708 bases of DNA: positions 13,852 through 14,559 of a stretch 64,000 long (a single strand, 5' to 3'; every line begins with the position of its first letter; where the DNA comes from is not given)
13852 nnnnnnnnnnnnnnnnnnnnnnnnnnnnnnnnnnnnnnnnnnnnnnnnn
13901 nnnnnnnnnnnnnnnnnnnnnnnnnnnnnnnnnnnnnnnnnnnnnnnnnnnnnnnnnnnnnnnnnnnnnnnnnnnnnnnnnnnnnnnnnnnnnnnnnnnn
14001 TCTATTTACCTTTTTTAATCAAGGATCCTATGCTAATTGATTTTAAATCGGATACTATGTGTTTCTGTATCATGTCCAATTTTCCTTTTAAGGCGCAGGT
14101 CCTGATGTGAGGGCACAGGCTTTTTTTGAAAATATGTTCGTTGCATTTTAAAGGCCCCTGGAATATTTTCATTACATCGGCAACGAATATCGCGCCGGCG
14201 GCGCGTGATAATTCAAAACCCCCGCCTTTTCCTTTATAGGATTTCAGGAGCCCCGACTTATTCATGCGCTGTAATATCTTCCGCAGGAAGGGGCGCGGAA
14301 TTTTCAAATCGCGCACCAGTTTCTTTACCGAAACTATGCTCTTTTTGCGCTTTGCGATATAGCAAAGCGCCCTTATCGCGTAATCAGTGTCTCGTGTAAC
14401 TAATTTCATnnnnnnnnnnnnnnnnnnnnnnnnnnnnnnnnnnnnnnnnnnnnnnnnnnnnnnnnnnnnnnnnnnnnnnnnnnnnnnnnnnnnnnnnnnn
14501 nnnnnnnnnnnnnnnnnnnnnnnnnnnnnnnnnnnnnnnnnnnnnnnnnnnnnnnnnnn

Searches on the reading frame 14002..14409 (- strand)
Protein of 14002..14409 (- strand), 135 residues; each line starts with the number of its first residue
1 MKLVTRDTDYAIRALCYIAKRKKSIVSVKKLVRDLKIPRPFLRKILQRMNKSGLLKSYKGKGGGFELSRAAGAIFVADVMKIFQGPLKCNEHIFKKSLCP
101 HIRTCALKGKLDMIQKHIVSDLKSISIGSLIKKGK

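Call 8: search_protein_families(library=pfam, proteins=[window:14002-14409:-])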
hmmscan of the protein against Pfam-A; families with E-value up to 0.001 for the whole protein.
window:14002-14409:- (135 aa): 1 family
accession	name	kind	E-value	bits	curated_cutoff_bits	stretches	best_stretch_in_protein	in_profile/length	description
PF02082.26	Rrf2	-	1e-28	100.5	30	1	5-132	2-131/132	Iron-dependent Transcriptional regulator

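Call 10: search_protein_families(library=ncbifam, proteins=[window:14002-14409:-])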
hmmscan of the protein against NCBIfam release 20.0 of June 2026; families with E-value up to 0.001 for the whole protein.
window:14002-14409:- (135 aa): 8 families
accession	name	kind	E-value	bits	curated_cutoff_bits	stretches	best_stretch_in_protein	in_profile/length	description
TIGR00738.1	rrf2_super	superfamily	1e-27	96.6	73.3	1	4-132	3-132/132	Rrf2 family transcriptional regulator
NF008886.0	PRK11920.1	equivalog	1.9e-20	73.1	193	1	4-133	3-133/153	iron-responsive transcriptional regulator RirA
TIGR02944.1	suf_reg_Xantho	equivalog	1e-18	68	110.65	1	3-128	3-128/130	SUF system Fe-S cluster assembly regulator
NF008240.0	PRK11014.1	equivalog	3.9e-14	52.9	182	1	5-133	4-130/141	nitric oxide-sensing transcriptional repressor NsrR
TIGR02010.1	IscR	equivalog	5.8e-14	52.1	207.55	1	1-133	1-132/135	Fe-S cluster assembly transcriptional regulator IscR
NF047409.1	Cys_reg_CymR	equivalog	1.7e-10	41.1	195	1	1-94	1-94/139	cysteine metabolism transcriptional regulator CymR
NF008110.0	PRK10857.1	equivalog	3.2e-07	30.3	275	1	5-131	4-130/164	Fe-S cluster assembly transcriptional regulator IscR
NF041852.1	trans_reg_HypR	equivalog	4.6e-06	26.7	180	1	10-95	7-92/139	redox-sensitive transcriptional regulator HypR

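Call 12: find_encoding_contigs(protein=window:14002-14409:-, flank=10000, max_places=10)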
Protein window:14002-14409:- (135 aa): 9 contigs read that carry it; 5 places shown.
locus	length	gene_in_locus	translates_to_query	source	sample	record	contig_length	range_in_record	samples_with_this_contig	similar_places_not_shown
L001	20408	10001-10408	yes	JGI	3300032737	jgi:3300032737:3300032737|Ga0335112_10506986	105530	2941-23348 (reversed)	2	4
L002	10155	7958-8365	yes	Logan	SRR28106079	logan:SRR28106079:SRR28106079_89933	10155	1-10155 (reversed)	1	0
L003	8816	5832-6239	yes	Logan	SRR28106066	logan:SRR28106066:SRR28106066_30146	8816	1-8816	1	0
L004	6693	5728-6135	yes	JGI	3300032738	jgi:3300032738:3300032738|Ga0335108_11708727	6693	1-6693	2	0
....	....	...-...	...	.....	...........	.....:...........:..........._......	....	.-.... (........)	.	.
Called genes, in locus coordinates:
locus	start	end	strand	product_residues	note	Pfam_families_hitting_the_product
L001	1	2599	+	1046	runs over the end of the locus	PF00873:ACR_tran, PF02355:SecD_SecF_C (weak)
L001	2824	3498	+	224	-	PF00535:Glycos_transf_2, PF10111:Glyco_tranf_2_2 (weak)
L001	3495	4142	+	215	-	PF01983:CofC, PF09837:DUF2064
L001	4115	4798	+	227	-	PF09335:VTT_dom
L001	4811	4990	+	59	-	-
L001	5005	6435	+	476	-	PF00890:FAD_binding_2 (faint), PF01134:GIDA (weak), PF01266:DAO (faint), PF07992:Pyr_redox_2, PF12831:FAD_oxidored, PF13738:Pyr_redox_3, PF00070:Pyr_redox, PF02852:Pyr_redox_dim, +3 more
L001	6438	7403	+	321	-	PF04055:Radical_SAM, PF12345:DUF3641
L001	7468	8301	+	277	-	PF00037:Fer4 (weak), PF12837:Fer4_6 (weak), PF12838:Fer4_7 (faint), PF13237:Fer4_10, PF14697:Fer4_21 (faint), PF13187:Fer4_9 (weak), PF13484:Fer4_16 (faint), PF27217:AF_0155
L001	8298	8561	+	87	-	-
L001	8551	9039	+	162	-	PF00210:Ferritin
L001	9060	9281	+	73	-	PF01106:NifU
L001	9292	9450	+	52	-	PF00301:Rubredoxin, PF21349:RUBY_RBDX (faint)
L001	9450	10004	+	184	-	PF12654:DUF3786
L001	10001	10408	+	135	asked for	PF02082:Rrf2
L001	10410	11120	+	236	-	PF00970:FAD_binding_6, PF00175:NAD_binding_1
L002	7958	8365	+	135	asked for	PF02082:Rrf2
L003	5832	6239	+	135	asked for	PF02082:Rrf2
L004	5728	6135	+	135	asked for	PF02082:Rrf2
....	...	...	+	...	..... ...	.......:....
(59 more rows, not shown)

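Call 13: find_homologous_proteins(query=window:14002-14409:-)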
Query window:14002-14409:- (135 aa): 1907 proteins with E <= 0.001 among 1922 candidates; the best 120 are listed.
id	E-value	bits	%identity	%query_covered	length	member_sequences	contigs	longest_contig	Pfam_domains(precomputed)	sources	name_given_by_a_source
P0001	1.7e-80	285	100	100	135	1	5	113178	PF02082.27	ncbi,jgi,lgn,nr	ncbi:MAG: Rrf2 family transcriptional regulator [Candidatus Omnitrophica bacterium]|nr:Rrf2 family t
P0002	7.0e-72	257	89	100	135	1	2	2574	PF02082.27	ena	-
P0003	8.0e-71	254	89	99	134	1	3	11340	PF02082.27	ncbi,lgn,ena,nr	ncbi:MAG: Rrf2 family transcriptional regulator [Candidatus Omnitrophica bacterium]|nr:Rrf2 family t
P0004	7.7e-67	241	82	100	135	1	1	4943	PF02082.27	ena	-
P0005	2.0e-59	217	72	100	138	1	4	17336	PF02082.27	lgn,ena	-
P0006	5.5e-56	206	69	97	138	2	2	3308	PF02082.27,PF12802.14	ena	-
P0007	1.3e-55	205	71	99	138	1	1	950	PF02082.27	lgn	-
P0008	2.1e-55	204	70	98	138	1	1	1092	PF02082.27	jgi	-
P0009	2.2e-55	204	73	98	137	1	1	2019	PF02082.27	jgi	jgi:Rrf2 family protein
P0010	4.6e-54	200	71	98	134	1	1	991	PF02082.27,PF12802.14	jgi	-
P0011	4.7e-54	200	68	99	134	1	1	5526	PF02082.27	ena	-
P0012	6.5e-54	199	71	98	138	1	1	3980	PF02082.27,PF12802.14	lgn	-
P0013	6.9e-54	199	70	98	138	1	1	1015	PF02082.27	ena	-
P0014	1.3e-53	198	70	98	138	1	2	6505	PF02082.27,PF12802.14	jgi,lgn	-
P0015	1.3e-53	198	70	98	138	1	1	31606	PF02082.27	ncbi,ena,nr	ncbi:MAG: Rrf2 family transcriptional regulator [Omnitrophica bacterium]|nr:Rrf2 family transcriptio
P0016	1.5e-53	198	70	98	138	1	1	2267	PF02082.27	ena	-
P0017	1.5e-53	198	70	99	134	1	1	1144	PF02082.27,PF12802.14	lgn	-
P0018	1.5e-53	198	70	96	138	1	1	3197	PF02082.27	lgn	-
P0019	2.5e-53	197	67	98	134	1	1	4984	PF02082.27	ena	-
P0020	4.5e-53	197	70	98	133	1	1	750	PF02082.27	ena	-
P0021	4.7e-52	193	69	98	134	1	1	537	PF02082.27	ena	-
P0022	7.4e-52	193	69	98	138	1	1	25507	PF02082.27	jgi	jgi:Rrf2 family protein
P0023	7.5e-52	193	68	99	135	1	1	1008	PF02082.27,PF12802.14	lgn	-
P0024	4.0e-51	190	68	96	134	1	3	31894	PF02082.27,PF12802.14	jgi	jgi:Rrf2 family protein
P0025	4.1e-51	190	67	97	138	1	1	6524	PF02082.27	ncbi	ncbi:RrF2 family transcriptional regulator [Candidatus Omnitrophota bacterium]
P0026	4.2e-51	190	67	97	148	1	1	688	PF02082.27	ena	-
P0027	1.5e-50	188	66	98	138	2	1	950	PF02082.27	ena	-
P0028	1.8e-50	188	66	97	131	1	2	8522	PF02082.27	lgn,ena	-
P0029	2.4e-50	188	61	99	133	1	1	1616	PF02082.27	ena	-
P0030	4.7e-50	187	66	99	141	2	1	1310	PF02082.27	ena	-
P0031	7.3e-50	186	67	98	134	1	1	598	PF02082.27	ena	-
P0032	8.6e-50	186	66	96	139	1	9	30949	PF02082.27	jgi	-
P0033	9.4e-50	186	67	99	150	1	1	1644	PF02082.27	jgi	-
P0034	1.2e-49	185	64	100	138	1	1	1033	PF02082.27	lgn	-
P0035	1.6e-49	185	62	98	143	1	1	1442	PF02082.27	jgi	jgi:Rrf2 family protein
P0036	2.9e-49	184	65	99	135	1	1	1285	PF02082.27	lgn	-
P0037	3.0e-49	184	66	97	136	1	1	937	PF02082.27,PF12802.14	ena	-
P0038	4.7e-49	184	64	100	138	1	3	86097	PF02082.27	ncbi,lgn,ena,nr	ncbi:MAG: Rrf2 family transcriptional regulator [Candidatus Omnitrophica bacterium]|nr:Rrf2 family t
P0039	7.1e-49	183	63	98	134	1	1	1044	PF02082.27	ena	-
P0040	7.3e-49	183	60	98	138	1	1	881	PF02082.27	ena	-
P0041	8.7e-49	183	65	98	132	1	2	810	PF02082.27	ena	-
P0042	9.5e-49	183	65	96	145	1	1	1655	PF02082.27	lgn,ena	-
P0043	1.2e-48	182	64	98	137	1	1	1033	PF02082.27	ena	-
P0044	1.2e-48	182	65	97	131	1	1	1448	PF02082.27,PF12802.14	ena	-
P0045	1.2e-48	182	61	99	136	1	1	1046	PF02082.27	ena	-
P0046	1.4e-48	182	62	100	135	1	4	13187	PF02082.27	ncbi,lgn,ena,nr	ncbi:MAG: Rrf2 family transcriptional regulator [Candidatus Omnitrophica bacterium]|nr:Rrf2 family t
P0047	1.5e-48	182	62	100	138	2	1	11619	PF02082.27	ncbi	-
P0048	1.8e-48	182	65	96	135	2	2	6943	PF02082.27,PF12802.14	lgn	-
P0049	2.0e-48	182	63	97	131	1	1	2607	PF02082.27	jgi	-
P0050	2.3e-48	181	61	99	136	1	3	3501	PF02082.27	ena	-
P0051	2.9e-48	181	61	100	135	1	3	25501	PF02082.27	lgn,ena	-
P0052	3.1e-48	181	63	99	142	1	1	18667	PF02082.27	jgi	-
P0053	3.3e-48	181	63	97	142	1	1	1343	PF02082.27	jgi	-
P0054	3.9e-48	181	63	98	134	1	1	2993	PF02082.27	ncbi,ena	-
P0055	3.9e-48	181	59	100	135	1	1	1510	PF02082.27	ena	-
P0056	4.3e-48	180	65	99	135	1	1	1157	PF02082.27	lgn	-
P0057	5.3e-48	180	64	99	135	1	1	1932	PF02082.27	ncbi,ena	-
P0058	5.3e-48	180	62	97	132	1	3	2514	PF02082.27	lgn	-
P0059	5.4e-48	180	62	97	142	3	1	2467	PF02082.27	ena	-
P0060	5.5e-48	180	64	97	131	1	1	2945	PF02082.27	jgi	-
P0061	6.3e-48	180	65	97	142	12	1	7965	PF02082.27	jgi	-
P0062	7.1e-48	180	63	99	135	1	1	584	PF02082.27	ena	-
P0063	7.2e-48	180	64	99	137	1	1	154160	PF02082.27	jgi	jgi:Rrf2 family protein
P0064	7.7e-48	180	63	97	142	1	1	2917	PF02082.27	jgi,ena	-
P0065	7.9e-48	180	66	98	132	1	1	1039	PF02082.27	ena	-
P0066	9.3e-48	179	62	99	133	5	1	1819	PF02082.27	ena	-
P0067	9.7e-48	179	61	98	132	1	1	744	PF02082.27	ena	-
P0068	1.1e-47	179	64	99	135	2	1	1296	PF02082.27,PF12802.14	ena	-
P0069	1.1e-47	179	64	99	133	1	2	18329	PF02082.27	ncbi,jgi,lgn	ncbi:MAG: Rrf2 family transcriptional regulator [Candidatus Omnitrophota bacterium]|jgi:Rrf2 family 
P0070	1.1e-47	179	62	99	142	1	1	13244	PF02082.27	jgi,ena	-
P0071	1.1e-47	179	63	98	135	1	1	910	PF02082.27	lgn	-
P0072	1.2e-47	179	59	100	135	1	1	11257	PF02082.27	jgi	-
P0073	1.3e-47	179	64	98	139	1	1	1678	PF02082.27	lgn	-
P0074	1.3e-47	179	60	99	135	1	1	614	PF02082.27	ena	-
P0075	1.3e-47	179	63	98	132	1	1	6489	PF02082.27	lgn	-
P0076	1.4e-47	179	61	99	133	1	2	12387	PF02082.27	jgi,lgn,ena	-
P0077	1.5e-47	179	60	97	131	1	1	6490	PF02082.27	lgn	-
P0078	1.6e-47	179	62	99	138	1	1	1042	PF02082.27,PF12802.14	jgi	-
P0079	1.6e-47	179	63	99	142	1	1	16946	PF02082.27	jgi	-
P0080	1.7e-47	179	63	97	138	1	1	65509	PF02082.27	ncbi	ncbi:MAG: Rrf2 family transcriptional regulator [Candidatus Omnitrophota bacterium]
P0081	1.7e-47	178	61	97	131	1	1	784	PF02082.27,PF02002.24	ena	-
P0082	1.8e-47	178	62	100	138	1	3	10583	PF02082.27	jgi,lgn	-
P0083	2.4e-47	178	59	99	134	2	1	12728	PF02082.27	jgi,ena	-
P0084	2.6e-47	178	60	99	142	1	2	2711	PF02082.27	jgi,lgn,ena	-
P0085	2.7e-47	178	63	88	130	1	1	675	PF02082.27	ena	-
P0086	2.9e-47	178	62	99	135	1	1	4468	PF02082.27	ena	-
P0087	3.3e-47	178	62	99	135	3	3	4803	PF02082.27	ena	-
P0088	3.5e-47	178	62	99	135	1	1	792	PF02082.27,PF12802.14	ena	-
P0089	3.7e-47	177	61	100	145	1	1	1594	PF02082.27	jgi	jgi:Rrf2 family protein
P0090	4.0e-47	177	64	99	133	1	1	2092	PF02082.27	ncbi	-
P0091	4.1e-47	177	61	98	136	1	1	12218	PF02082.27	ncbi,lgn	-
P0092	4.3e-47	177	64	99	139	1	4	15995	PF02082.27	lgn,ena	-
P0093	4.8e-47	177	63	98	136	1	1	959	PF02082.27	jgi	jgi:Rrf2 family protein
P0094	5.2e-47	177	62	99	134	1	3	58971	PF02082.27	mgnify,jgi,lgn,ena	mgnify:CR=1 FL=1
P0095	5.3e-47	177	64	98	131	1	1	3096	PF02082.27,PF12802.14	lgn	-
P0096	5.5e-47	177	60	97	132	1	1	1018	PF02082.27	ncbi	-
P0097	6.0e-47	177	60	99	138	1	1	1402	PF02082.27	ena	-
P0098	6.5e-47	177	63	98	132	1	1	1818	PF02082.27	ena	-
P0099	6.7e-47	177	61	98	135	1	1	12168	PF02082.27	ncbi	-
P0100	6.9e-47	177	63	98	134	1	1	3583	PF02082.27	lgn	-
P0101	7.4e-47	176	61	97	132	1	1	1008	PF02082.27,PF12802.14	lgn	-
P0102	7.6e-47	176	62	99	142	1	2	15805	PF02082.27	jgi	-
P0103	8.4e-47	176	61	98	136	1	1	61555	PF02082.27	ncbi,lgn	-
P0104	8.7e-47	176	62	98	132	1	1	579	PF02082.27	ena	-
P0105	9.5e-47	176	63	97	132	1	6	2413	PF02082.27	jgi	jgi:Rrf2 family protein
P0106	1.0e-46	176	63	97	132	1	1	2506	PF02082.27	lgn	-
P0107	1.0e-46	176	60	99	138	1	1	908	PF02082.27,PF12802.14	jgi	-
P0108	1.1e-46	176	61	98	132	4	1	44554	PF02082.27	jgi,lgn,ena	-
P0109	1.1e-46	176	64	98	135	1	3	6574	PF02082.27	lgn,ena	-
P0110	1.1e-46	176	61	98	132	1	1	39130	PF02082.27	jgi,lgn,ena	-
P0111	1.1e-46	176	60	99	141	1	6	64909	PF02082.27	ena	-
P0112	1.2e-46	176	60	100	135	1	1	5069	PF02082.27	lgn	-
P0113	1.3e-46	176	62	98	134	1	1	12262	PF02082.27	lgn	-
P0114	1.3e-46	176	57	100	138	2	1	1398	PF02082.27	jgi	-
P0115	1.3e-46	176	62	98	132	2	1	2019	PF02082.27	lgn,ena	-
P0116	1.3e-46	176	59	100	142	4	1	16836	PF02082.27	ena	-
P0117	1.4e-46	176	60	98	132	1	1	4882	PF02082.27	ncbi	-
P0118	1.4e-46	176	61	97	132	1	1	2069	PF02082.27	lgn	-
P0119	1.4e-46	176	61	97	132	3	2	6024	PF02082.27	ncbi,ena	-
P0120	1.4e-46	176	61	98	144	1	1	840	PF02082.27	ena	-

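Call 15: find_encoding_contigs(protein=P0003, flank=10000, max_places=2)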
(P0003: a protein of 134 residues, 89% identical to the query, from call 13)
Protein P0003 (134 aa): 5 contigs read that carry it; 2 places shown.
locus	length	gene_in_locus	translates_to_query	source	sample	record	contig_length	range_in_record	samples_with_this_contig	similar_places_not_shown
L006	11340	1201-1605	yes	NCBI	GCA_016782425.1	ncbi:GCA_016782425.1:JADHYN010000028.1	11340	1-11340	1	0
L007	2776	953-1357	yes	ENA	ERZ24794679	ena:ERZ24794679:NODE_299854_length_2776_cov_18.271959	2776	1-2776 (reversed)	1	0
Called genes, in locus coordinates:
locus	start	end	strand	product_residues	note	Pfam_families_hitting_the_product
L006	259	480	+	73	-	PF01106:NifU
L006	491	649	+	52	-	PF00301:Rubredoxin, PF21349:RUBY_RBDX (faint)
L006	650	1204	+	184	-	PF12654:DUF3786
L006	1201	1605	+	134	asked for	PF02082:Rrf2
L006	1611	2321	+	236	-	PF00970:FAD_binding_6, PF00175:NAD_binding_1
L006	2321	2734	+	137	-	-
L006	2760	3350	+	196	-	PF00210:Ferritin, PF02915:Rubrerythrin, PF23458:DUF7130 (weak), PF21349:RUBY_RBDX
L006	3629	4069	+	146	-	PF21349:RUBY_RBDX, PF01880:Desulfoferrodox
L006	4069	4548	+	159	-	PF02915:Rubrerythrin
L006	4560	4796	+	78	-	PF13192:Thioredoxin_3 (weak), PF00462:Glutaredoxin, PF13417:GST_N_3 (weak)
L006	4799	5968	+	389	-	PF04945:YHS, PF03773:ArsP_1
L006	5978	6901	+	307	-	PF00890:FAD_binding_2 (faint), PF01134:GIDA (faint), PF01266:DAO (faint), PF01946:Thi4 (faint), PF03486:HI0933_like (faint), PF07992:Pyr_redox_2, PF13738:Pyr_redox_3, PF00070:Pyr_redox, +3 more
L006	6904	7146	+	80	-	-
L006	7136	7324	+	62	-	-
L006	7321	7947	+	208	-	PF22175:Ogg-HhH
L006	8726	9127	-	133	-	PF02082:Rrf2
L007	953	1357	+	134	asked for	PF02082:Rrf2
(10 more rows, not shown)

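Call 16: find_encoding_contigs(protein=P0005, flank=10000, max_places=2)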
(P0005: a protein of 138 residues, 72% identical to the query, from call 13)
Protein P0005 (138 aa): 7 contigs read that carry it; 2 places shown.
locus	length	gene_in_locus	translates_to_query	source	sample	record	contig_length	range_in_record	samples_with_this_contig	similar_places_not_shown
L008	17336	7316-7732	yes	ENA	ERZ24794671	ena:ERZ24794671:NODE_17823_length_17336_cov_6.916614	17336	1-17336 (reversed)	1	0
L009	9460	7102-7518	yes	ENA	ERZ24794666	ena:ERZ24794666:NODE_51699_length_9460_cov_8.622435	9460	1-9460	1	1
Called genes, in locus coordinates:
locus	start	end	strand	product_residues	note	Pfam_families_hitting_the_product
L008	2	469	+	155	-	?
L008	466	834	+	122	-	PF02579:Nitro_FeMo-Co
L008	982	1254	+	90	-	-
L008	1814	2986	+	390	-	PF00266:Aminotran_5, PF01212:Beta_elim_lyase (weak)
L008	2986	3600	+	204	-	PF01592:NifU_N, PF04324:Fer2_BFD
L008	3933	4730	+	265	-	PF01135:PCMT, PF13489:Methyltransf_23, PF01209:Ubie_methyltran, PF06325:PrmA, PF13847:Methyltransf_31, PF08241:Methyltransf_11, PF08242:Methyltransf_12, PF13649:Methyltransf_25, +6 more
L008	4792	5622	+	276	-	PF00037:Fer4 (weak), PF12837:Fer4_6 (weak), PF13237:Fer4_10, PF14697:Fer4_21 (weak), PF25160:LdpA_Fe-S-bd (faint), PF12838:Fer4_7 (weak), PF13187:Fer4_9 (weak), PF27217:AF_0155, +1 more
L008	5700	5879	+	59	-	-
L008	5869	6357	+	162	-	PF00210:Ferritin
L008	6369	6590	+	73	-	PF01106:NifU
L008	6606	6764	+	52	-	PF00301:Rubredoxin, PF21349:RUBY_RBDX (faint)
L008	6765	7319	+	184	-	PF12654:DUF3786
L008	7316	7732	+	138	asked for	PF02082:Rrf2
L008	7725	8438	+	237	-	PF00970:FAD_binding_6, PF00175:NAD_binding_1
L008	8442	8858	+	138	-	-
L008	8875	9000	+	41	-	PF06397:Desulfoferrod_N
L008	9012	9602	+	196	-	PF00210:Ferritin, PF02915:Rubrerythrin, PF21349:RUBY_RBDX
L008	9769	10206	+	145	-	PF21349:RUBY_RBDX, PF01880:Desulfoferrodox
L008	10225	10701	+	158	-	PF02915:Rubrerythrin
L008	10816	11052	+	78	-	PF00462:Glutaredoxin, PF13417:GST_N_3 (weak)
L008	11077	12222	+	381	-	PF04945:YHS, PF03773:ArsP_1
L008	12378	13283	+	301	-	PF00890:FAD_binding_2 (faint), PF01134:GIDA (faint), PF01266:DAO (faint), PF01946:Thi4 (faint), PF03486:HI0933_like (faint), PF07992:Pyr_redox_2, PF13738:Pyr_redox_3, PF00070:Pyr_redox, +2 more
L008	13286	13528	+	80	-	-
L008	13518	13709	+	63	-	-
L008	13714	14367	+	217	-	PF22175:Ogg-HhH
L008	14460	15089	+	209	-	PF06971:Put_DNA-bind_N, PF01408:GFO_IDH_MocA (weak), PF02629:CoA_binding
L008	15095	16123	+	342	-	PF13187:Fer4_9 (faint), PF00037:Fer4 (faint), PF12797:Fer4_2 (faint), PF13183:Fer4_8, PF13237:Fer4_10 (faint), PF17179:Fer4_22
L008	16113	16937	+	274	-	PF00970:FAD_binding_6 (weak), PF00175:NAD_binding_1, PF10418:DHODB_Fe-S_bind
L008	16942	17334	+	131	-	?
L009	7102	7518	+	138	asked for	PF02082:Rrf2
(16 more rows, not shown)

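Call 17: find_encoding_contigs(protein=P0015, flank=10000, max_places=2)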
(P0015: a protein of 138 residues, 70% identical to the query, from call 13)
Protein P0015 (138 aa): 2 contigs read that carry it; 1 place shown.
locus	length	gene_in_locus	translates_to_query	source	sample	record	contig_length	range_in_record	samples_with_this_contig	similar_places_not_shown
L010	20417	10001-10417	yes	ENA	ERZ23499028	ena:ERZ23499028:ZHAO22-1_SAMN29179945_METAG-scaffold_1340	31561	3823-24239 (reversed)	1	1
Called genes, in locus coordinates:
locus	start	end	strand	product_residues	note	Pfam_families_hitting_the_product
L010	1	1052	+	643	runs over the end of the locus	PF00111:Fer2, PF17650:RACo_linker, PF17651:Raco_middle, PF14574:RACo_C_ter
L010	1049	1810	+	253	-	PF00142:Fer4_NifH (faint), PF01656:CbiA, PF13614:AAA_31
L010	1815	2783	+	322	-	PF03599:CdhD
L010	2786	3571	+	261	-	PF00809:Pterin_bind, PF03599:CdhD (weak)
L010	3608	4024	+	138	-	PF01894:YjbQ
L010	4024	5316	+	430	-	PF00215:OMPdecase, PF03737:RraA-like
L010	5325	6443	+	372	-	PF01656:CbiA (weak), PF13500:AAA_26, PF07085:DRTGG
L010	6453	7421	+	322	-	PF01370:Epimerase, PF02719:Polysacc_synt_2 (faint), PF04321:RmlD_sub_bind, PF16363:GDP_Man_Dehyd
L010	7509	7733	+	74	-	PF01106:NifU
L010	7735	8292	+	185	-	PF02525:Flavodoxin_2 (weak), PF03358:FMN_red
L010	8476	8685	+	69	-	PF12838:Fer4_7 (faint), PF00037:Fer4 (weak), PF12837:Fer4_6 (weak), PF13237:Fer4_10, PF14697:Fer4_21 (weak), PF13187:Fer4_9 (weak)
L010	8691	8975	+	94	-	PF02892:zf-BED (faint)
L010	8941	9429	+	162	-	PF00210:Ferritin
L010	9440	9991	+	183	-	PF12654:DUF3786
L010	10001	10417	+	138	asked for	PF02082:Rrf2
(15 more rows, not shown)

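Call 19: find_encoding_contigs(protein=P0038, flank=10000, max_places=1)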
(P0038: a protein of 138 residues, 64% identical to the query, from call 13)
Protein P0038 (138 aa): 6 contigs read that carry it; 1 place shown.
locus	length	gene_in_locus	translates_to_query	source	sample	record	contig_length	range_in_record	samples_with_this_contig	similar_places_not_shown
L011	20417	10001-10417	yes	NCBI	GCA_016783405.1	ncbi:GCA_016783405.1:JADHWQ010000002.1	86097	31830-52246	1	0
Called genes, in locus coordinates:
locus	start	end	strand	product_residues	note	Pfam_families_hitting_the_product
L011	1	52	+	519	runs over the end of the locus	PF00117:GATase, PF07722:Peptidase_C26, PF02540:NAD_synthase (faint), PF01507:PAPS_reduct (faint), PF03054:tRNA_Me_trans (weak), PF00958:GMP_synt_C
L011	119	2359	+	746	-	PF18072:FGAR-AT_linker, PF00586:AIRS, PF02769:AIRS_C, PF00586:AIRS, PF02769:AIRS_C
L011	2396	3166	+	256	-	PF00977:His_biosynth, PF01207:Dus, PF02581:TMP-TENI (faint), PF05690:ThiG (faint), PF03060:NMO (faint)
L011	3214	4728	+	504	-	PF08903:DUF1846, PF20921:DUF1846_C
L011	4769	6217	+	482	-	PF13537:GATase_7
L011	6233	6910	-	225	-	PF00535:Glycos_transf_2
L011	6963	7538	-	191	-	PF13489:Methyltransf_23, PF13847:Methyltransf_31 (faint), PF08241:Methyltransf_11, PF08242:Methyltransf_12 (weak), PF13649:Methyltransf_25 (weak)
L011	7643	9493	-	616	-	PF13231:PMT_2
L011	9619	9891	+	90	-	PF06249:EutQ (weak), PF05899:Cupin_3, PF07883:Cupin_2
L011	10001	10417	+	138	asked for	PF02082:Rrf2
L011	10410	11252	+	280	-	PF00037:Fer4, PF12837:Fer4_6 (weak), PF12838:Fer4_7 (faint), PF13237:Fer4_10, PF14697:Fer4_21 (weak), PF25160:LdpA_Fe-S-bd (faint), PF13187:Fer4_9 (weak), PF27217:AF_0155, +1 more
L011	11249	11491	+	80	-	-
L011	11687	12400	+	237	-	PF00970:FAD_binding_6, PF00175:NAD_binding_1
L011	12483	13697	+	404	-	PF04945:YHS, PF03773:ArsP_1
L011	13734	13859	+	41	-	PF06397:Desulfoferrod_N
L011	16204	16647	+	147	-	PF02082:Rrf2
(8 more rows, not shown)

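Call 20: find_encoding_contigs(protein=P0063, flank=10000, max_places=1)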
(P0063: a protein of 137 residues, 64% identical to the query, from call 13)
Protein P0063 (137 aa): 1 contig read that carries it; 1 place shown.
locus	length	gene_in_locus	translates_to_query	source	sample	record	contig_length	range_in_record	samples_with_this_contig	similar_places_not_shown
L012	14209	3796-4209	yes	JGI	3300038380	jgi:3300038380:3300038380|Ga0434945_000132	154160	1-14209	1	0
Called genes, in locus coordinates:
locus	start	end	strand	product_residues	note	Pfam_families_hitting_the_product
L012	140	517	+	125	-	PF04355:BamE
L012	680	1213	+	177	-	-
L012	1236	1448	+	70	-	-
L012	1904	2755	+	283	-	-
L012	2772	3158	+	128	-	-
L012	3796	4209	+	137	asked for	PF02082:Rrf2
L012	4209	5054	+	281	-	PF00037:Fer4, PF12797:Fer4_2 (weak), PF12837:Fer4_6, PF12838:Fer4_7 (faint), PF13237:Fer4_10, PF14697:Fer4_21 (weak), PF13187:Fer4_9 (weak), PF27217:AF_0155, +2 more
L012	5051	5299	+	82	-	-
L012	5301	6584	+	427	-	PF03063:Prismane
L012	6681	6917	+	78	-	PF01106:NifU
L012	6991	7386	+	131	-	PF01880:Desulfoferrodox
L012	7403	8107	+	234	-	PF00970:FAD_binding_6, PF08030:NAD_binding_6 (faint), PF00175:NAD_binding_1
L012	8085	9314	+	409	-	PF00753:Lactamase_B, PF19583:ODP, PF12706:Lactamase_B_2 (weak), PF00258:Flavodoxin_1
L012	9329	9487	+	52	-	PF00301:Rubredoxin, PF21349:RUBY_RBDX (faint)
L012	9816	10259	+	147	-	PF00210:Ferritin, PF02915:Rubrerythrin (weak), PF13668:Ferritin_2 (weak)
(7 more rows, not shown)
